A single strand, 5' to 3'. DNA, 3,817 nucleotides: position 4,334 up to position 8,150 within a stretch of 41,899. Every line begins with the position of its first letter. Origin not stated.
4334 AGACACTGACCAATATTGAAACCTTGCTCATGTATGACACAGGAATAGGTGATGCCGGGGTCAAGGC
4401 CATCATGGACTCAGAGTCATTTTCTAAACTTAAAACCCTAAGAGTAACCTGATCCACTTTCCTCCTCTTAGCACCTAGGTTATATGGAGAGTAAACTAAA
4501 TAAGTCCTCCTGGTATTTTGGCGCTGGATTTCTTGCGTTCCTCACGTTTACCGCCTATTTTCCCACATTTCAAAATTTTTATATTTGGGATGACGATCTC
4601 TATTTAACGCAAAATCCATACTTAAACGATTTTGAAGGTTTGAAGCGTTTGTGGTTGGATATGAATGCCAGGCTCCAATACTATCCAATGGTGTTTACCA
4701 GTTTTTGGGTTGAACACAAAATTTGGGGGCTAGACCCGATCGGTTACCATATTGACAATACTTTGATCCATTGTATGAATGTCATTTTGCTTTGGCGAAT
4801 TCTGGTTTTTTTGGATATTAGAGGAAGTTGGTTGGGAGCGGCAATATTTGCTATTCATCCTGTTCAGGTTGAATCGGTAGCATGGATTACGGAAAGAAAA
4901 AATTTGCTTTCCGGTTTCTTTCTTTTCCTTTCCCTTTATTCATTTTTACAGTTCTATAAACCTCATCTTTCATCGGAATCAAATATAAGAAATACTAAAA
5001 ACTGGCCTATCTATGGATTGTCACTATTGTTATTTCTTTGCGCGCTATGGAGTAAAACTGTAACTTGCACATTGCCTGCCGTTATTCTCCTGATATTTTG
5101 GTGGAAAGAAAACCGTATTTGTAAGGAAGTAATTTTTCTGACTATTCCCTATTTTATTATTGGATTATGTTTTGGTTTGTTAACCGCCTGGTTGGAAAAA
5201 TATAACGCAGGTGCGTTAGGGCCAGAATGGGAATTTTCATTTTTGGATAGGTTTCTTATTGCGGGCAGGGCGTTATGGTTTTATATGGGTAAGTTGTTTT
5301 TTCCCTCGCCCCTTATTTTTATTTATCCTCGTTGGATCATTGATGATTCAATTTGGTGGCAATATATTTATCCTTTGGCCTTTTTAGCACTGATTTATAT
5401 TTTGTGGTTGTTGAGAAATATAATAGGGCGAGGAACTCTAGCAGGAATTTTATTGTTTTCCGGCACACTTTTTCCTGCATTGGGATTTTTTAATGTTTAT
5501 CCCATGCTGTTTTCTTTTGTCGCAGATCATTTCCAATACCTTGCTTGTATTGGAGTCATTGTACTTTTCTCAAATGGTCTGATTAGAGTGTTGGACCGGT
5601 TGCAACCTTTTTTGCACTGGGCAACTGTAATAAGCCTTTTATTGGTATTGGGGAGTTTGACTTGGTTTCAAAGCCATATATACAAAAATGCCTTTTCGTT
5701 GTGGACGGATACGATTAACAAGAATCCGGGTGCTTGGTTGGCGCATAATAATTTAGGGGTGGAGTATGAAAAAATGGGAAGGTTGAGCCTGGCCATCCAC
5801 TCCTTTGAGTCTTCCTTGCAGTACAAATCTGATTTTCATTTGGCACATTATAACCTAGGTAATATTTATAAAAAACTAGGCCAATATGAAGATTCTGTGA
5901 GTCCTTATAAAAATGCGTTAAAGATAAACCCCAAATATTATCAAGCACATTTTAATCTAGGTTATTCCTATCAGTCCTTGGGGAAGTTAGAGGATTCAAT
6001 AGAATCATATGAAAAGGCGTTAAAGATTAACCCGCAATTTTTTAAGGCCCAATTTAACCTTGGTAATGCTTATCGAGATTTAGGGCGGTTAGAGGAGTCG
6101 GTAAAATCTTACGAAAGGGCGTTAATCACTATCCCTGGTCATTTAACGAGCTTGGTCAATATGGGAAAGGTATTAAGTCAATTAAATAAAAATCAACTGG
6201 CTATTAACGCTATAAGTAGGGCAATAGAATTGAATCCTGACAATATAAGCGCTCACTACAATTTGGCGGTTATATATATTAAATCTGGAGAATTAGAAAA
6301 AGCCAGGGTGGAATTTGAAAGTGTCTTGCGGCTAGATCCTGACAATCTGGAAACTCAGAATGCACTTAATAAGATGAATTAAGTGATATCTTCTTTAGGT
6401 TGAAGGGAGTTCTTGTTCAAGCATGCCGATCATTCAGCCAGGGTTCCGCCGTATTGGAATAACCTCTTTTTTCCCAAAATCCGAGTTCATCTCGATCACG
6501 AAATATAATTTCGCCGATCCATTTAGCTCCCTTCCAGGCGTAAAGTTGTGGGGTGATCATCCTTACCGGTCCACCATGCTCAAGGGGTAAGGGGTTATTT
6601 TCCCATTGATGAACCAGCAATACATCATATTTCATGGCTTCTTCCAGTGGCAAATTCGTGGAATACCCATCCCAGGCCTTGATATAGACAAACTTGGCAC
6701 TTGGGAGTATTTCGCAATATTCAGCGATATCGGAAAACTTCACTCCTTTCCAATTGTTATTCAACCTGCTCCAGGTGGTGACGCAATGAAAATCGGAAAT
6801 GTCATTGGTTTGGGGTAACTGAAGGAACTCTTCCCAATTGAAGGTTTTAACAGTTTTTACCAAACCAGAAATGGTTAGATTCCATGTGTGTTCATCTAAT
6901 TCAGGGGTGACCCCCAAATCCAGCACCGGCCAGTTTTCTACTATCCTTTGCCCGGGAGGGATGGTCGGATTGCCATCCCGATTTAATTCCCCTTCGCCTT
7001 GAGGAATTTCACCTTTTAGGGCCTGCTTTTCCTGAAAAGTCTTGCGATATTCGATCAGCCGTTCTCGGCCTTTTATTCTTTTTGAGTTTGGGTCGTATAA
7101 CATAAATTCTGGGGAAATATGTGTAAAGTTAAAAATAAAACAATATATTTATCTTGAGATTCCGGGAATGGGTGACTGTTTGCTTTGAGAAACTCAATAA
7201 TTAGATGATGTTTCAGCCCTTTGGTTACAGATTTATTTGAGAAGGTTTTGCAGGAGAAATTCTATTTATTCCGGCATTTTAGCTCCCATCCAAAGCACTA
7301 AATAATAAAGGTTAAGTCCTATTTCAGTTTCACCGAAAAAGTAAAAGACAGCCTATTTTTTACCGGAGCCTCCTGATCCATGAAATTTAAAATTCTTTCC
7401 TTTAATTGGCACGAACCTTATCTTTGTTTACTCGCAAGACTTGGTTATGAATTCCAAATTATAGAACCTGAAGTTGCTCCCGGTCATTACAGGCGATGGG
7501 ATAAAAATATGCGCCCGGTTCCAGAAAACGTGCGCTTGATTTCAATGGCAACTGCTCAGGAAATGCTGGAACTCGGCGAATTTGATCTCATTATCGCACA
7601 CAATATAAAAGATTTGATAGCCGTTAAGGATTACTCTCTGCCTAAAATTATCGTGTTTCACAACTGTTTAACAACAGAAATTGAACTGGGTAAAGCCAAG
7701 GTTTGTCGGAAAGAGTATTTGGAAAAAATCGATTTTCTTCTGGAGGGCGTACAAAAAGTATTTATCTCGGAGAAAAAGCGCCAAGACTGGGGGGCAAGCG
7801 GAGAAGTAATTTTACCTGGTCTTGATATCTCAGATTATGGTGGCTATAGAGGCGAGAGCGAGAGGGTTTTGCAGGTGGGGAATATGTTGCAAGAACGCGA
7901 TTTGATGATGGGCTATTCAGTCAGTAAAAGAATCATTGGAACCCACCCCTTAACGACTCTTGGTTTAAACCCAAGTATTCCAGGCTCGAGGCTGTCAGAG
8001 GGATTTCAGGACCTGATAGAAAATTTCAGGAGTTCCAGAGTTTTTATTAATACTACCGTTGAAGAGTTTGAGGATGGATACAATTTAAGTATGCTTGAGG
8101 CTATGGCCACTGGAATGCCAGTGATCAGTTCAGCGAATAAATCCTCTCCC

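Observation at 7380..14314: Seven-kb glycosylation block built from unusual domain fusions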

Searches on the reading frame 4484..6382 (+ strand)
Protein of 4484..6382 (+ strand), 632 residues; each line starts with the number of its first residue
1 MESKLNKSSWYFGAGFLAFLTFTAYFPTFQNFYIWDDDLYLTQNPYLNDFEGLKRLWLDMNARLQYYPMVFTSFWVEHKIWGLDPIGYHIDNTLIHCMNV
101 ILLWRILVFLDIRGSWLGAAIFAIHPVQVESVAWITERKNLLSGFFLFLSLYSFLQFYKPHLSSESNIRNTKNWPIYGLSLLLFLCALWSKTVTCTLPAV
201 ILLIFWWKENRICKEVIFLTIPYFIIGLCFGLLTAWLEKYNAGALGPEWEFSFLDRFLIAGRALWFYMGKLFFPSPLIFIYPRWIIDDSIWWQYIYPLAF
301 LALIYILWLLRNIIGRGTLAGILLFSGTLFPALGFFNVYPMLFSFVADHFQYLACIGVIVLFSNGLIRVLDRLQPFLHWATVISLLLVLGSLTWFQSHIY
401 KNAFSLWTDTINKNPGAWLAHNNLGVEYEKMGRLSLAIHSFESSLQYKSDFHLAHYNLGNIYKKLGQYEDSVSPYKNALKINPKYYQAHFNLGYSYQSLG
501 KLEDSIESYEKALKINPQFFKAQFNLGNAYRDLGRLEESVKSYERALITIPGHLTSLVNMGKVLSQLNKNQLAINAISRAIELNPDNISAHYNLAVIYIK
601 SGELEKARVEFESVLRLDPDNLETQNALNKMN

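Call 3: search_protein_families(library=pfam, proteins=[window:4484-6382:+], max_evalue=0.01)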
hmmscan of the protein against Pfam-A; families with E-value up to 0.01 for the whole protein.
window:4484-6382:+ (632 aa): 28 families (the best 25 are shown)
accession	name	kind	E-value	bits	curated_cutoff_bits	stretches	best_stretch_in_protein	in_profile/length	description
PF00515.34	TPR_1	-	7.8e-53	174.7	27.8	6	487-519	2-34/34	Tetratricopeptide repeat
PF07719.23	TPR_2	-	2e-45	149.6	27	4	487-518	2-33/34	Tetratricopeptide repeat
PF13414.12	TPR_11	-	2.8e-41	139.4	26.8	6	459-500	1-42/42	TPR repeat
PF13181.12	TPR_8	-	2.9e-41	136.5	25.7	5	486-518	1-33/34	Tetratricopeptide repeat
PF13431.12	TPR_17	-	2.2e-32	109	24.4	3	579-608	4-33/34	Tetratricopeptide repeat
PF13432.12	TPR_16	-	3.1e-28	98.3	32.7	4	491-551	2-62/65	Tetratricopeptide repeat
PF13424.12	TPR_12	-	3.9e-24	85.1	30.1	3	521-583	4-74/77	Tetratricopeptide repeat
PF14559.12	TPR_19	-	4.1e-22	78.7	25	2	569-627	6-64/68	Tetratricopeptide repeat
PF13176.12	TPR_7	-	1.8e-21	74.8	27.9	2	525-549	4-27/36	Tetratricopeptide repeat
PF13428.12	TPR_14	-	1.2e-17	63.1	23.5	0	590-628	3-41/44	Tetratricopeptide repeat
PF13174.12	TPR_6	-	6.6e-17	61.4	26.3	0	487-518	1-32/33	Tetratricopeptide repeat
PF13374.12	TPR_10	-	2.7e-15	56.2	27.5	1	525-548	7-30/42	Tetratricopeptide repeat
PF23914.1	TPR_CcmH_CycH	-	1.4e-11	44.9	42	1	560-625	56-124/158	Cytochrome c-type biogenesis protein H TPR domain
PF13371.12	TPR_9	-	2.2e-09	37.6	35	1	566-621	7-62/73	Tetratricopeptide repeat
PF24575.1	TPR_Slam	-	6.1e-08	33.5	35.2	0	448-493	43-88/104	Surface lipoprotein assembly modifier, N-terminal TPR repeats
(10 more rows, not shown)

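Call 6: search_protein_families(library=ncbifam, proteins=[window:4484-6382:+], max_evalue=0.001)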
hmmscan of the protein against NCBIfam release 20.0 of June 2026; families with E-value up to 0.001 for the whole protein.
window:4484-6382:+ (632 aa): 28 families (the best 25 are shown)
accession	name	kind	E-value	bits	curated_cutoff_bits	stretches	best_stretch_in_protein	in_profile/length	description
NF040959.1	MamA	equivalog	3.9e-31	108.1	200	2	406-524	59-177/204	magnetosome protein MamA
TIGR02521.1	type_IV_pilW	equivalog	1.2e-28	100.2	154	3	487-625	32-172/234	type IV pilus biogenesis/stability protein PilW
TIGR02917.1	PEP_TPR_lipo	equivalog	4.4e-27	94.4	312.2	2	489-627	468-606/899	XrtA/PEP-CTERM system TPR-repeat protein PrsT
NF033762.1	social_mot_Tgl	equivalog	2.2e-25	89.5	225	2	455-614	34-196/252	social motility TPR repeat lipoprotein Tgl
NF047507.1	TPR_BatC_Lepto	exception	1.5e-24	86.7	175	2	419-488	60-132/214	TPR repeat-containing protein BatC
NF033758.1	gliding_GltE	equivalog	8.2e-17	61.3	225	1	440-631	74-265/411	adventurous gliding motility TPR repeat lipoprotein GltE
NF047558.1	TPR_END_plus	domain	7.7e-15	54.6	32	0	488-522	1-34/56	TPR end-of-group domain-containing protein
TIGR02552.1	LcrH_SycD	equivalog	3.4e-14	52.7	104.8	1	559-624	57-122/136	SycD/LcrH family type III secretion system chaperone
NF033920.0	C39_PA2778_fam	equivalog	5.3e-14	52.2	150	2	464-547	168-251/255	PA2778 family cysteine peptidase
NF002725.1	PRK02603.1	equivalog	9.1e-14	51.8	143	2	466-540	49-126/173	photosystem I assembly protein Ycf3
NF008391.2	PRK11189.1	equivalog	1.9e-11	44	250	1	455-541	68-154/297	lipoprotein NlpI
TIGR00990.1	3a0801s09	subfamily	4e-10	39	757.25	1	448-539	123-213/615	mitochondrial import receptor subunit TOM70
TIGR02795.1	tol_pal_ybgF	equivalog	5.8e-10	39.8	90.1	0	453-510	40-100/119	tol-pal system protein YbgF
NF008756.0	PRK11788.1-4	equivalog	4.5e-09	35.8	474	1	419-547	108-241/389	lipopolysaccharide assembly protein LapB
NF052230.1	T9SS_PorE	exception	6.4e-09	34.6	600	0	559-630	62-133/648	PorE family type IX secretion system protein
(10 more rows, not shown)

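Call 43: search_solved_structures(query=window:4484-6379:+, max_evalue=0.001)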
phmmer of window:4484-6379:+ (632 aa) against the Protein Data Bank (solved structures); distinct sequences matched with E-value up to 0.001: 168 (the best 60 are shown).
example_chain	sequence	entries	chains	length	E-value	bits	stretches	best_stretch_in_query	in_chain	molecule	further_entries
9qhb_A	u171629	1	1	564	6.1e-93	316.1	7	439-549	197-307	Engineered tetratricopeptide repeat protein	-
7yeh_B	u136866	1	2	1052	1.6e-66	228.8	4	410-620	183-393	UDP-N-acetylglucosamine--peptide N-acetylglucosaminyltransferase 110 kDa subunit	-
7ntf_A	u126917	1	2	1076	4.6e-66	227.2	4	410-620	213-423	Isoform 1 of UDP-N-acetylglucosamine--peptide N-acetylglucosaminyltransferase 110 kDa subu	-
7yea_A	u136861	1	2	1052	9.1e-65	223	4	415-620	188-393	UDP-N-acetylglucosamine--peptide N-acetylglucosaminyltransferase 110 kDa subunit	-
1w3b_A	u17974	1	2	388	8.3e-52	180.1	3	413-560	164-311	UDP-N-ACETYLGLUCOSAMINE--PEPTIDE N-ACETYLGLUCOSAMINYLTRANSFERASE 110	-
6eou_A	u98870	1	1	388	1.6e-51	179.2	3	413-560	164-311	UDP-N-acetylglucosamine--peptide N-acetylglucosaminyltransferase 110 kDa subunit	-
8bu0_A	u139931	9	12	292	3.7e-50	174.7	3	454-550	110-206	Consensus tetratricopeptide repeat protein | Crystal structure of an 8-repeat consensus TPR superhelix with Zinc. | Monomer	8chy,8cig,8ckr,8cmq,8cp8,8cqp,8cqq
9qhc_A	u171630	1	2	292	2.4e-45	158.8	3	454-550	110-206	Engineered tetratricopeptide repeat protein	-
7y4i_A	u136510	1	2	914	6.5e-43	150.8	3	448-631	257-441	Probable UDP-N-acetylglucosamine--peptide N-acetylglucosaminyltransferase SPINDLY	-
8dtf_A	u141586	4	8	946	7.5e-43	150.6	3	448-631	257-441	Probable UDP-N-acetylglucosamine--peptide N-acetylglucosaminyltransferase SPINDLY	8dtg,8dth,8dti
6ibo_A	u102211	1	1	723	1e-24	90.6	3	456-548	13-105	UDP-N-acetylglucosamine--peptide N-acetylglucosaminyltransferase 110 kDa subunit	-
6q4m_A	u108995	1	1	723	1e-24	90.6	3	456-548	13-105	UDP-N-acetylglucosamine--peptide N-acetylglucosaminyltransferase 110 kDa subunit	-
3pe3_A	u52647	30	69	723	1e-24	90.6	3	456-548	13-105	UDP-N-acetylglucosamine--peptide N-acetylglucosaminyltransferase 110 kDa subunit | UDP-N-ACETYLGLUCOSAMINE--PEPTIDE N-ACETYLGLUCOSAMINYL TRANSFERASE 110 KDA SUB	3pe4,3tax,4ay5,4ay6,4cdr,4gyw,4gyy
8ch0_A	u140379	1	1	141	1.8e-24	89.8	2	454-530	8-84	Consensus tetratricopeptide repeat protein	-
2fo7_A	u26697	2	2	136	2.2e-24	89.6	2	454-530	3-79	SYNTHETIC CONSENSUS TPR PROTEIN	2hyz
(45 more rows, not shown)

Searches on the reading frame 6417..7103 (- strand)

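Call 3: search_protein_families(library=pfam, proteins=[window:6417-7103:-], max_evalue=0.01)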
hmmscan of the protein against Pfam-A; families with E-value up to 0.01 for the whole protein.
window:6417-7103:- (228 aa): 1 family
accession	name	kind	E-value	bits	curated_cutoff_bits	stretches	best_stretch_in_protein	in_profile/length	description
PF00174.25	Oxidored_molyb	-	1.3e-37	129.5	24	1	65-210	3-169/169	Oxidoreductase molybdopterin binding domain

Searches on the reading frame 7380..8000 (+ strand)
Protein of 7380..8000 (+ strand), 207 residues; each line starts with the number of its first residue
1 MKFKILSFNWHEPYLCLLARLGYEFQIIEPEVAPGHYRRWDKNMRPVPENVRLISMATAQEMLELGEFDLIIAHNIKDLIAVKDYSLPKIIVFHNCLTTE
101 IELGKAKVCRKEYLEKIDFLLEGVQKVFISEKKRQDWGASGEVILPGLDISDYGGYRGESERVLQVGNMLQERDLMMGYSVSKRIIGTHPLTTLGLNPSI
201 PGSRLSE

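Call 10: search_protein_families(library=pfam, proteins=[window:7380-8000:+], max_evalue=1)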
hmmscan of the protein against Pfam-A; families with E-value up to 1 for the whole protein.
window:7380-8000:+ (207 aa): 1 family
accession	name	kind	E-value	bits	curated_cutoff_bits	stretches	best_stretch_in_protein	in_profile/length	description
PF13439.12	Glyco_transf_4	-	0.016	15.7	28.5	1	18-107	15-120/170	Glycosyltransferase Family 4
